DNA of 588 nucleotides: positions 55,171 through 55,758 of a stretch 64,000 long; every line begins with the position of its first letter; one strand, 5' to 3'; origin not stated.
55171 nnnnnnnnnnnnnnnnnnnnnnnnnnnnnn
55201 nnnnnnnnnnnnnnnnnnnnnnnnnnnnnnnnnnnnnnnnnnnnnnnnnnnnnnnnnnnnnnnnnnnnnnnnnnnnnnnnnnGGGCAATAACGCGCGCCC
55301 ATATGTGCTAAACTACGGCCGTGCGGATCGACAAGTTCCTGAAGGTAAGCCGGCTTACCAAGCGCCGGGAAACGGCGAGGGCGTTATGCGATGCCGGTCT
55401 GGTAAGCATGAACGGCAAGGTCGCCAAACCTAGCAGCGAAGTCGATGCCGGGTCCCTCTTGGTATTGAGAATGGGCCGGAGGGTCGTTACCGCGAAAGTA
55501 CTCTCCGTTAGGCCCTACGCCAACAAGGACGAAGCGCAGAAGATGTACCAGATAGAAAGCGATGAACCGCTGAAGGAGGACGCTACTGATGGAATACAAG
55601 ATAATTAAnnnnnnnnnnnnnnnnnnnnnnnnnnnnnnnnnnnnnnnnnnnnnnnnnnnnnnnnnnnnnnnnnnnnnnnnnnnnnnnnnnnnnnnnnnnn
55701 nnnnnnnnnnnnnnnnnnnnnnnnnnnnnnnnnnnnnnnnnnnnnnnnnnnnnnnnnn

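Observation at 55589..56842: TilS homolog whose PP-loop is SFSAES, not SGGxDS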

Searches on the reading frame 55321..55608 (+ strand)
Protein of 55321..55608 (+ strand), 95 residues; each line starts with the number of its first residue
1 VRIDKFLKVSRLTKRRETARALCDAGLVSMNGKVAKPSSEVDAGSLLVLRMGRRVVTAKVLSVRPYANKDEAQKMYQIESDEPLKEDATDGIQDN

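Call 3: search_protein_families(library=pfam, proteins=[window:55321-55608:+], max_evalue=0.1)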
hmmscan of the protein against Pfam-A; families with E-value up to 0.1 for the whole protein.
window:55321-55608:+ (95 aa): 2 families
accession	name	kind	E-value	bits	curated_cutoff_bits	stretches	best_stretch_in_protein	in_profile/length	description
PF01479.30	S4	-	6.9e-10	38.9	22.8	1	1-45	1-46/48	S4 domain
PF09378.16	HAS-barrel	-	0.09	13.3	25.2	0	34-78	16-59/90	HAS barrel domain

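Call 4: search_protein_families(library=ncbifam, proteins=[window:55321-55608:+], max_evalue=0.1)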
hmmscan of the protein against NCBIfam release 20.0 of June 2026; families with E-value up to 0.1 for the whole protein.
window:55321-55608:+ (95 aa): 5 families
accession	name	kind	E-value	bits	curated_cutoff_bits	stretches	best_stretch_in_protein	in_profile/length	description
NF007673.0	PRK10348.1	equivalog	4.3e-08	33.3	148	1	2-77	10-86/133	ribosome-associated heat shock protein Hsp15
NF049952.1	23rRNACMtaseTlyA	equivalog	0.00067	19.2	250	1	1-44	1-45/236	23S rRNA (cytidine-2'-O)-methyltransferase TlyA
TIGR00478.1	tly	subfamily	0.021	14.1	185.8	1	2-50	1-50/228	TlyA family rRNA (cytidine-2'-O)-methyltransferase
NF007784.0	PRK10475.1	equivalog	0.036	13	318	1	1-47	7-52/290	23S rRNA pseudouridine(2604) synthase RluF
NF007976.1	PRK10700.1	equivalog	0.041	13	290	1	4-59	6-60/291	23S rRNA pseudouridine(2605) synthase RluB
